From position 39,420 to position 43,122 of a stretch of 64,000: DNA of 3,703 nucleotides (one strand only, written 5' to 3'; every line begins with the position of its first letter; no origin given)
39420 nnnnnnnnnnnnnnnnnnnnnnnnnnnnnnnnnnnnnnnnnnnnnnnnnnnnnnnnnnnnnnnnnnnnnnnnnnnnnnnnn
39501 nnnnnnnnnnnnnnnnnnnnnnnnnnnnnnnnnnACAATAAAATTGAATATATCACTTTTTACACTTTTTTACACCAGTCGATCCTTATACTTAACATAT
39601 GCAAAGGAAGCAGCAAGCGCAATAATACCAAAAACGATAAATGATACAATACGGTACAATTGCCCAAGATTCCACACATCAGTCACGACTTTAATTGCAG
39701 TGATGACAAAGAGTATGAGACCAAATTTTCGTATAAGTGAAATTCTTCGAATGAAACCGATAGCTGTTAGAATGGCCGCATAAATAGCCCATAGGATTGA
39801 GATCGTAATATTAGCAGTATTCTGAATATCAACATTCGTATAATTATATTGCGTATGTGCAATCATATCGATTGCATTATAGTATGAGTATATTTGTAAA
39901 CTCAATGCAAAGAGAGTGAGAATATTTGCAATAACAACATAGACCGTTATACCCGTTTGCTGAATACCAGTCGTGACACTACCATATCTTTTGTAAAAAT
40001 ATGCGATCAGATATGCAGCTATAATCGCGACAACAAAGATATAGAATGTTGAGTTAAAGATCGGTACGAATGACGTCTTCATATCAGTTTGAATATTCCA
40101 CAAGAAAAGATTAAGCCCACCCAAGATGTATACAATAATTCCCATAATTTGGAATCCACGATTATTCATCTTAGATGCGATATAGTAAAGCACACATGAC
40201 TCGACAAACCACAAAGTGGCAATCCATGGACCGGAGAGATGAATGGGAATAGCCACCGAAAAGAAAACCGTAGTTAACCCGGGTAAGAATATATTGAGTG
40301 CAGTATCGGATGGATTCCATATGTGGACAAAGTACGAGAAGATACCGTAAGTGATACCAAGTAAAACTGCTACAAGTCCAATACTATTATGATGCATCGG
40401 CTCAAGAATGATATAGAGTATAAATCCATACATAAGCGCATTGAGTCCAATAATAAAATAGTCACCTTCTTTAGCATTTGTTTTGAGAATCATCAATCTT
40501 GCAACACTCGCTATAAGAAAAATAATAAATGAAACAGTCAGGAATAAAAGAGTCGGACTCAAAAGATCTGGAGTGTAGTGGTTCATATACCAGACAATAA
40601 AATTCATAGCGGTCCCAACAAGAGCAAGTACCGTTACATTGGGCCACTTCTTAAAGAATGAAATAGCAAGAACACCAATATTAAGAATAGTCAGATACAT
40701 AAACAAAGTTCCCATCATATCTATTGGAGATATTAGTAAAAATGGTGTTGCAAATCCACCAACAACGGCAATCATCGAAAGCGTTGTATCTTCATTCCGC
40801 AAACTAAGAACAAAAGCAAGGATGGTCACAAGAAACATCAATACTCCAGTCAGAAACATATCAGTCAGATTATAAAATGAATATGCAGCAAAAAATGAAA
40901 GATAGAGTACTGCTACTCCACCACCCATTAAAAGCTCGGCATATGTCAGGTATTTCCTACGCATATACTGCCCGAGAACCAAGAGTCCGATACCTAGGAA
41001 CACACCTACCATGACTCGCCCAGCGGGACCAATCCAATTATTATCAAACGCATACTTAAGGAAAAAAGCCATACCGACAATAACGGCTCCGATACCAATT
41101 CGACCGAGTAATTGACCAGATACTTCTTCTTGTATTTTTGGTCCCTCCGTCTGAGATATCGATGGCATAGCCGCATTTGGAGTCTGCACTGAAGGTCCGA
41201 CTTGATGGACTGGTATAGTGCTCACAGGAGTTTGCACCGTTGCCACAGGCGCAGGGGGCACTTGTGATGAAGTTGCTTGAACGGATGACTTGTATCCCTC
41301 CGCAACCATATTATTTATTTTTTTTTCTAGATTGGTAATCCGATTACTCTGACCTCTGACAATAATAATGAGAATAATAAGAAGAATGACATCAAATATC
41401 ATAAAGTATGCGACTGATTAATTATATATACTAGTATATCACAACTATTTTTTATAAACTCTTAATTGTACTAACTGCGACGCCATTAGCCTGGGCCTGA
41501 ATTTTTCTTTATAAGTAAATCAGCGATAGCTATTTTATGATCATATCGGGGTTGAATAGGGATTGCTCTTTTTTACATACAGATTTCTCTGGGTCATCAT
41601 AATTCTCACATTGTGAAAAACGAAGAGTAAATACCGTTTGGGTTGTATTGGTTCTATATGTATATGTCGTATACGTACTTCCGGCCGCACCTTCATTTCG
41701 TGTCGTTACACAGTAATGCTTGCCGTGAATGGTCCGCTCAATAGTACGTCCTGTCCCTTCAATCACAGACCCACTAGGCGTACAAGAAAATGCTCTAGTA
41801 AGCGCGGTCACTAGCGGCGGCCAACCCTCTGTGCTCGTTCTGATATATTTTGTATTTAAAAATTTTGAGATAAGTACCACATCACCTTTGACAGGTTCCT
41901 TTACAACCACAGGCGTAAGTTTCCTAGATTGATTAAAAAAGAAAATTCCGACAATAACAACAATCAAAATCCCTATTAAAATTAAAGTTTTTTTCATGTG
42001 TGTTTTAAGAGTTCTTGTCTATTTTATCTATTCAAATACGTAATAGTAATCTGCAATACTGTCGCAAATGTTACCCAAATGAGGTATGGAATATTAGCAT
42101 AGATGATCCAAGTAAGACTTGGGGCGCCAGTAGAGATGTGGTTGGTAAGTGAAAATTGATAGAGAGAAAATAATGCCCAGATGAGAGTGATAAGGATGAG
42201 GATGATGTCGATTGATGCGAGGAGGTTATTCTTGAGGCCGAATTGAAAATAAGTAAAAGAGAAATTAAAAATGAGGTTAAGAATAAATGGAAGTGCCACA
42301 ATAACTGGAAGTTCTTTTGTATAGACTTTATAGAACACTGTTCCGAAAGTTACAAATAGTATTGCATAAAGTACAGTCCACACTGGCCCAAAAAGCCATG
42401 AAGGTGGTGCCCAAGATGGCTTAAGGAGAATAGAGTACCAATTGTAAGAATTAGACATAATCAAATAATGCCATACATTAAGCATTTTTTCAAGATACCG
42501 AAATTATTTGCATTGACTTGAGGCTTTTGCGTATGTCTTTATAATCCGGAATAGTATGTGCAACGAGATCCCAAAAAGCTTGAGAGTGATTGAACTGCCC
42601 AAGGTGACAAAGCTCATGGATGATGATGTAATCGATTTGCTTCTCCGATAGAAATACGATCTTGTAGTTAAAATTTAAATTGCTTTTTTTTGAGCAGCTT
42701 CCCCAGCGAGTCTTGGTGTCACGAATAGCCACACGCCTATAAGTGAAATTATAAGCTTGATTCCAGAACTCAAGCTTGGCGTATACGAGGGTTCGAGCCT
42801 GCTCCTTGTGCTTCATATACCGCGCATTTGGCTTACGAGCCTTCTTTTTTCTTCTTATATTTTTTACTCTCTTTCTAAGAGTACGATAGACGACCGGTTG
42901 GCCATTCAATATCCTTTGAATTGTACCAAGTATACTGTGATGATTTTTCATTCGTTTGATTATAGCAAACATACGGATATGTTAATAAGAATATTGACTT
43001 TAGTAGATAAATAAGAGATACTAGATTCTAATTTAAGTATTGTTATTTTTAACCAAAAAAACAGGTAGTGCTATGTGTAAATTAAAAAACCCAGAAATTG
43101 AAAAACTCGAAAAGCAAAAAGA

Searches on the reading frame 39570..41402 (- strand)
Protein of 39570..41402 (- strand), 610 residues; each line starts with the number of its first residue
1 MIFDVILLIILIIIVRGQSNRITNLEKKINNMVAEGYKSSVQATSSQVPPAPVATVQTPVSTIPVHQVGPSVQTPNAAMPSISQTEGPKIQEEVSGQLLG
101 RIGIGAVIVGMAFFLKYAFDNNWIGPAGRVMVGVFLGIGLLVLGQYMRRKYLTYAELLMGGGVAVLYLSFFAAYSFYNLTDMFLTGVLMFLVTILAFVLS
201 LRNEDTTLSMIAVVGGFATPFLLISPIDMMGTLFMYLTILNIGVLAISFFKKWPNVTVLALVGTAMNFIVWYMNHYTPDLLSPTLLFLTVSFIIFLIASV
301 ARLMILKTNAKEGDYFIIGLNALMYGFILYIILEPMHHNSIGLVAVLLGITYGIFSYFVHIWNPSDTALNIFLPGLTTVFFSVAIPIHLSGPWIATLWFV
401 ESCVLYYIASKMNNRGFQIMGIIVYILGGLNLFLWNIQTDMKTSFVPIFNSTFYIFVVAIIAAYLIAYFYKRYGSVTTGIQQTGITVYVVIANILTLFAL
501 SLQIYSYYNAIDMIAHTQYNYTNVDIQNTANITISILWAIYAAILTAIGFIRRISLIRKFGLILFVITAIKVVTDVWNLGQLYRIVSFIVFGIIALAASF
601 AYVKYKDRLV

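Call 3: search_protein_families(library=pfam, proteins=[window:39570-41402:-], max_evalue=0.01)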
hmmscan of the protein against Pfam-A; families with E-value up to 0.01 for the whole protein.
window:39570-41402:- (610 aa): 1 family
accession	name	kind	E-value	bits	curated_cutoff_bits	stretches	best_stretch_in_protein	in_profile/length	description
PF10101.14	DUF2339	-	3.1e-75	254.7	33.6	2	97-436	3-349/659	Predicted membrane protein (DUF2339)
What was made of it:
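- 39570..42485 (-): Three upstream genes on the same strand, whose membership of the system is uncertain: a DUF2339 membrane protein (39570-41402), a 155-aa hypothetical protein (41530-41997) and TspO (42024-42485). They may be co-transcribed with crtE-crtB-crtI; the gaps between genes are 35, 127 and 26 nt. Pfam hits in call 3.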

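Call 4: search_protein_families(library=ncbifam, proteins=[window:39570-41402:-], max_evalue=0.01)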
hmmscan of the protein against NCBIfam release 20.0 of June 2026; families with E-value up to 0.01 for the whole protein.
window:39570-41402:- (610 aa): 0 families

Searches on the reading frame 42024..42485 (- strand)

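Call 3: search_protein_families(library=pfam, proteins=[window:42024-42485:-], max_evalue=0.01)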
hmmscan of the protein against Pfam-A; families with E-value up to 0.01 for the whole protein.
window:42024-42485:- (153 aa): 1 family
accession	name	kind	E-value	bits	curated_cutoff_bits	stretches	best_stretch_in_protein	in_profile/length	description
PF03073.20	TspO_MBR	-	1e-22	80.9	24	1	11-150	18-144/145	TspO/MBR family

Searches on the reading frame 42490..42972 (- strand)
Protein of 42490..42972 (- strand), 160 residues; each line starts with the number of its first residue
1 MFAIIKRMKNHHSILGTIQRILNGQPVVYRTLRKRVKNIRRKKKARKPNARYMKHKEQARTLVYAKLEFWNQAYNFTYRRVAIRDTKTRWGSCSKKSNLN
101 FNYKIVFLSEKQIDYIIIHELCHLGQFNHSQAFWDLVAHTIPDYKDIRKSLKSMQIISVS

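Call 44: search_protein_families(library=pfam, proteins=[window:42490-42972:-], max_evalue=0.01)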
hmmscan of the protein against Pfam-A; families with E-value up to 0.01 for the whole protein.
window:42490-42972:- (160 aa): 4 families
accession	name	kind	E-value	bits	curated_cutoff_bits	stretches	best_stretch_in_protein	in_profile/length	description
PF01863.23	YgjP-like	-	2.2e-36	126.2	26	1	42-153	95-206/207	YgjP-like, metallopeptidase domain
PF10263.15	SprT-like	-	0.00036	20.8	25.6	1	69-131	7-79/108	SprT-like family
PF08325.16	WLM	-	0.00039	21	26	1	106-144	76-114/190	WLM domain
PF18894.6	PhageMetallopep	-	0.0016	18.9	23.7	1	107-149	76-120/134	Putative phage metallopeptidase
